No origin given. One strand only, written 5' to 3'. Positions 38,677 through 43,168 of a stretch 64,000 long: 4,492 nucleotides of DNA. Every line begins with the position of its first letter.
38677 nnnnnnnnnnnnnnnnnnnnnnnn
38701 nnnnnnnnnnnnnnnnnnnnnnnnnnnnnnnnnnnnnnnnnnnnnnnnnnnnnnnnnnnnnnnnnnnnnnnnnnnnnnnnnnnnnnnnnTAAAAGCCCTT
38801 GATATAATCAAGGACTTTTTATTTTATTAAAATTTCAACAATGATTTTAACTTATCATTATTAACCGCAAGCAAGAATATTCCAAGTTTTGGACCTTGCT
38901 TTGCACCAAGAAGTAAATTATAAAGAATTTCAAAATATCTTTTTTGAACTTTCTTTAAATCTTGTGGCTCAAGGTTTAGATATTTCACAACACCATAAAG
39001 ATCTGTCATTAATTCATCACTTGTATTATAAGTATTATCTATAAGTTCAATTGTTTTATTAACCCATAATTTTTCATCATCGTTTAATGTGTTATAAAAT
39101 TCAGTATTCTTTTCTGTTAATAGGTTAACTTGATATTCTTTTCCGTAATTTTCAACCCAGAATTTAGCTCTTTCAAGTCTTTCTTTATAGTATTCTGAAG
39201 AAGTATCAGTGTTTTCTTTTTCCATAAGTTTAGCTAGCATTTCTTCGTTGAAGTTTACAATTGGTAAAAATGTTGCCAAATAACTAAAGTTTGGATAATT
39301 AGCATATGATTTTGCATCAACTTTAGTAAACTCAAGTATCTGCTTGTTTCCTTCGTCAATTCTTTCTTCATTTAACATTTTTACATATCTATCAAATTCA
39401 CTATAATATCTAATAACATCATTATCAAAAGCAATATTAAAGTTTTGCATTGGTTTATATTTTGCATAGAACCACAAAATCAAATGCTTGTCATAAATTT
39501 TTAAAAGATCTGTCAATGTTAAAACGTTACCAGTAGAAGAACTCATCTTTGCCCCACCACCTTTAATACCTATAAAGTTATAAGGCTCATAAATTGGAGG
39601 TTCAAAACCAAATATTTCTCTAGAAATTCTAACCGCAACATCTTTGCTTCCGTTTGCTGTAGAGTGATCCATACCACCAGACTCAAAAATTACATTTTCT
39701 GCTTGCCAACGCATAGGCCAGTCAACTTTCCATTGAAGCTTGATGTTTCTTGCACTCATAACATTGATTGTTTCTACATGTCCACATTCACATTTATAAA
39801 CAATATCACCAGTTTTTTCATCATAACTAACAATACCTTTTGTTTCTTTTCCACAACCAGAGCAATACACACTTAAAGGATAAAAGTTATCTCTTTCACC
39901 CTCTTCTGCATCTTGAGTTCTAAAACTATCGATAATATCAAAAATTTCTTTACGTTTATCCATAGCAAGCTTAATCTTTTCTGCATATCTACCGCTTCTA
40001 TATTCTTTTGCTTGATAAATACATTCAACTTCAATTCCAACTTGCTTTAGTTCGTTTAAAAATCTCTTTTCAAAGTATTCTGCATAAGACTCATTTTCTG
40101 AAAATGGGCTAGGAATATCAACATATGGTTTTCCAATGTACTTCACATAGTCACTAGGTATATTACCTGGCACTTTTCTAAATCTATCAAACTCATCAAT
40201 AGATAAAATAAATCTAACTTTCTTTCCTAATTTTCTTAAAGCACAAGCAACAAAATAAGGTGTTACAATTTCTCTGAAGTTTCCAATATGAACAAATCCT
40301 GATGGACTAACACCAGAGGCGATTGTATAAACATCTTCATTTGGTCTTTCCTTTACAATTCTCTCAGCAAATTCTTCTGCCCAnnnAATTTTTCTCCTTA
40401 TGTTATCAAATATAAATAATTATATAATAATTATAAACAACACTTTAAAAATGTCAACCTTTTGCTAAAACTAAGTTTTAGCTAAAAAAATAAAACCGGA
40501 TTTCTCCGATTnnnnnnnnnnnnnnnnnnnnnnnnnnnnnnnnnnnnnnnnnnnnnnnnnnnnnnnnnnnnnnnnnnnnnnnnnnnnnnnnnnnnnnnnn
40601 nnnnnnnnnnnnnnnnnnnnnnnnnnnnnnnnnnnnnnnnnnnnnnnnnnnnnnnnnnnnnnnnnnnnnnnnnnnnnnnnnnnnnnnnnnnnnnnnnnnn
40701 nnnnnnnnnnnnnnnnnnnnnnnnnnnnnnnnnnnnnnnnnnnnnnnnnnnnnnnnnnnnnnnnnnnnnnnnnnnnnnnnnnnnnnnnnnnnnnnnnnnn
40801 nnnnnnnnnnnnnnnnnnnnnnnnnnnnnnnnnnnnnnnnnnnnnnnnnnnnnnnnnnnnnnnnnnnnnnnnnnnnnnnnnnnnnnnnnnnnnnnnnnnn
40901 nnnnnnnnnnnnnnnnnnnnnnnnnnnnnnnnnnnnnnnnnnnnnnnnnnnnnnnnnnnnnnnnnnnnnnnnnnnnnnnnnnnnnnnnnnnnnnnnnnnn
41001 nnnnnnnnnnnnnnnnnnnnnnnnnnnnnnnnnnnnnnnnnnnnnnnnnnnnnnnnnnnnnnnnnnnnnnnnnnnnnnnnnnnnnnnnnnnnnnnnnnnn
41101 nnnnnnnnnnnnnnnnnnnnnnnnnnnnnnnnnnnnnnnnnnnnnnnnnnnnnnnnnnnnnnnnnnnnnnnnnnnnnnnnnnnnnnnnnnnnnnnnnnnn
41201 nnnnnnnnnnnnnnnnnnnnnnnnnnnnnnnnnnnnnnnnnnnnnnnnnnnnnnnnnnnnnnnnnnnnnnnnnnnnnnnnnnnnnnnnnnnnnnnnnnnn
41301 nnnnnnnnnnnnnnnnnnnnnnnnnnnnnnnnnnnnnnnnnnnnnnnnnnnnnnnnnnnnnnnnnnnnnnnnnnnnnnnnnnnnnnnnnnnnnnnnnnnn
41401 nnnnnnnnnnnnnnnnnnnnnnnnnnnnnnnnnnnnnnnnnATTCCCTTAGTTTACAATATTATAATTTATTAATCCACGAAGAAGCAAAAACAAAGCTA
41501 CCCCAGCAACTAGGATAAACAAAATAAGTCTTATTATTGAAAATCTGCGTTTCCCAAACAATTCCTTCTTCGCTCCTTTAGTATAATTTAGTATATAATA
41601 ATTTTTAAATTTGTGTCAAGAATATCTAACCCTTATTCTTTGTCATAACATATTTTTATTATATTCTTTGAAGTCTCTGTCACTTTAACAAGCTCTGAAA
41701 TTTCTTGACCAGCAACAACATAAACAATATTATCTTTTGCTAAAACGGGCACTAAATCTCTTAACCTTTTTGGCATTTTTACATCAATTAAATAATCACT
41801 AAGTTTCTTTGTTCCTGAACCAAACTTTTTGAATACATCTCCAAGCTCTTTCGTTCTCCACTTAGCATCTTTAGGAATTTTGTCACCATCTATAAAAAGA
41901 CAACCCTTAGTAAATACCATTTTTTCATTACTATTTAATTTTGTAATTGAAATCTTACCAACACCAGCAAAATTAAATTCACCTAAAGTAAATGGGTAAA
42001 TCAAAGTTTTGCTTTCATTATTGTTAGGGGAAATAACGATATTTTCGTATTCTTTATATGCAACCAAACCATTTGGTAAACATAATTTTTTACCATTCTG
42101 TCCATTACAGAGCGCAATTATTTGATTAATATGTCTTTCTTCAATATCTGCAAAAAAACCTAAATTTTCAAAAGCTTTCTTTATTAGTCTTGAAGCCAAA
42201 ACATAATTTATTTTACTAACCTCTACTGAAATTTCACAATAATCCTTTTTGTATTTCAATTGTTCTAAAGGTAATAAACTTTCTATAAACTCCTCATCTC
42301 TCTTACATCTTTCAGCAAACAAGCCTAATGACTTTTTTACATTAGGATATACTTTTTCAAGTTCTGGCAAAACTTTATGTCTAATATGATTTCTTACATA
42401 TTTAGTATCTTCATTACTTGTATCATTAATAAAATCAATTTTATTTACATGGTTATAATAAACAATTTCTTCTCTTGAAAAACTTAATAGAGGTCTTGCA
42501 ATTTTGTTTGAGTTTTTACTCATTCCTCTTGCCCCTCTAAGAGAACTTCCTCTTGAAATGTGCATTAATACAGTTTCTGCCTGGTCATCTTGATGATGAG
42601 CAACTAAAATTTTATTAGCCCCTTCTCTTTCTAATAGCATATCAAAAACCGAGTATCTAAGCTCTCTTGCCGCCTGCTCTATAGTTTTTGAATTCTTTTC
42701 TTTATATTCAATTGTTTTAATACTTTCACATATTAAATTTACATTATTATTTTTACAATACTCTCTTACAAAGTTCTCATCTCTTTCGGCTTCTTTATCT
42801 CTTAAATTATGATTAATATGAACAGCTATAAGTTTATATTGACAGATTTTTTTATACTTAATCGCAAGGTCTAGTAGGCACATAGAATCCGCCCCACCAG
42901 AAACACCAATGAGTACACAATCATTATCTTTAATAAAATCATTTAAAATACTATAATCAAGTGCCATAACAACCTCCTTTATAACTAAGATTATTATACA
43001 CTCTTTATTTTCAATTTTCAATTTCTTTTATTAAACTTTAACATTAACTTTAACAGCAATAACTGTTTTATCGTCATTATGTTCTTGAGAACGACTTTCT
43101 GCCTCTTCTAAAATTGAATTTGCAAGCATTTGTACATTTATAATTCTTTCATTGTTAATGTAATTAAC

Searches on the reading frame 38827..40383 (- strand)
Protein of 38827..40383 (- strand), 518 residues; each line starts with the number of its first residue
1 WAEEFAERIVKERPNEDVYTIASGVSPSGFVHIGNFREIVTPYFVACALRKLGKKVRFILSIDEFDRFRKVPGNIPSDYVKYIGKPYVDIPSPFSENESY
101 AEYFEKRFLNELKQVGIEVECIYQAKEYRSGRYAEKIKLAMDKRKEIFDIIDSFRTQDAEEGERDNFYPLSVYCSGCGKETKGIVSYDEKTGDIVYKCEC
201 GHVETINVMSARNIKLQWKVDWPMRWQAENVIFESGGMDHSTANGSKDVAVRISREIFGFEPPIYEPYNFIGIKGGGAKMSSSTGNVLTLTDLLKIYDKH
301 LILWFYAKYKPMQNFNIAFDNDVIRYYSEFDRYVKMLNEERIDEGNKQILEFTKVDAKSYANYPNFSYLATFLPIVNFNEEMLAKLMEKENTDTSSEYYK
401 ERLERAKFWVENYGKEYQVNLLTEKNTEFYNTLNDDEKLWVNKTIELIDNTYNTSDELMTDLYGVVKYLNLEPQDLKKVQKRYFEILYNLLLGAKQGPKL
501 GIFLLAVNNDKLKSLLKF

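Call 62: search_protein_families(library=pfam, proteins=[window:38827-40383:-], max_evalue=0.00001)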
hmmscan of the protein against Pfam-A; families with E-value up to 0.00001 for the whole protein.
window:38827-40383:- (518 aa): 1 family
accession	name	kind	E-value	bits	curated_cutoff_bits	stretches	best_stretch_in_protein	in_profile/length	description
PF01921.24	tRNA-synt_1f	-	2.3e-111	372.7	27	1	1-351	3-355/360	tRNA synthetases class I (K)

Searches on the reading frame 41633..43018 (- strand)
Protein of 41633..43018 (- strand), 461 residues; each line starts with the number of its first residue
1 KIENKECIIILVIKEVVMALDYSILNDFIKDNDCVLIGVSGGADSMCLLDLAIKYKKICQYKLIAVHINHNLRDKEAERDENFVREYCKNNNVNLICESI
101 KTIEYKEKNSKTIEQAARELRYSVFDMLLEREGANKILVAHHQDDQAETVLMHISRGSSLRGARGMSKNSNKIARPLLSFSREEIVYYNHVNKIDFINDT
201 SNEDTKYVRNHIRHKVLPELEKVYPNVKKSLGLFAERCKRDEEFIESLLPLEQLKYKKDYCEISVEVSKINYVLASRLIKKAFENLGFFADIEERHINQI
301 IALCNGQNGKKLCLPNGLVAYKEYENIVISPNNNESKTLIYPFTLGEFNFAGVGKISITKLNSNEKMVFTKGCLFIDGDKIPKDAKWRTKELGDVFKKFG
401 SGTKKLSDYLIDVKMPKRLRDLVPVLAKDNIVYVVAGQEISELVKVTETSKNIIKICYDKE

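Call 62: search_protein_families(library=pfam, proteins=[window:41633-43018:-], max_evalue=0.00001)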
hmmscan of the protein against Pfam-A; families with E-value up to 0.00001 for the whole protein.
window:41633-43018:- (461 aa): 2 families
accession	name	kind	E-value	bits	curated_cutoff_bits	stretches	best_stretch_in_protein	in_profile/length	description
PF01171.26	ATP_bind_3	-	1.2e-57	195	27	1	35-215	2-182/182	PP-loop family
PF11734.13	TilS_C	-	5.1e-06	26.2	22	0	387-452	3-69/74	TilS substrate C-terminal domain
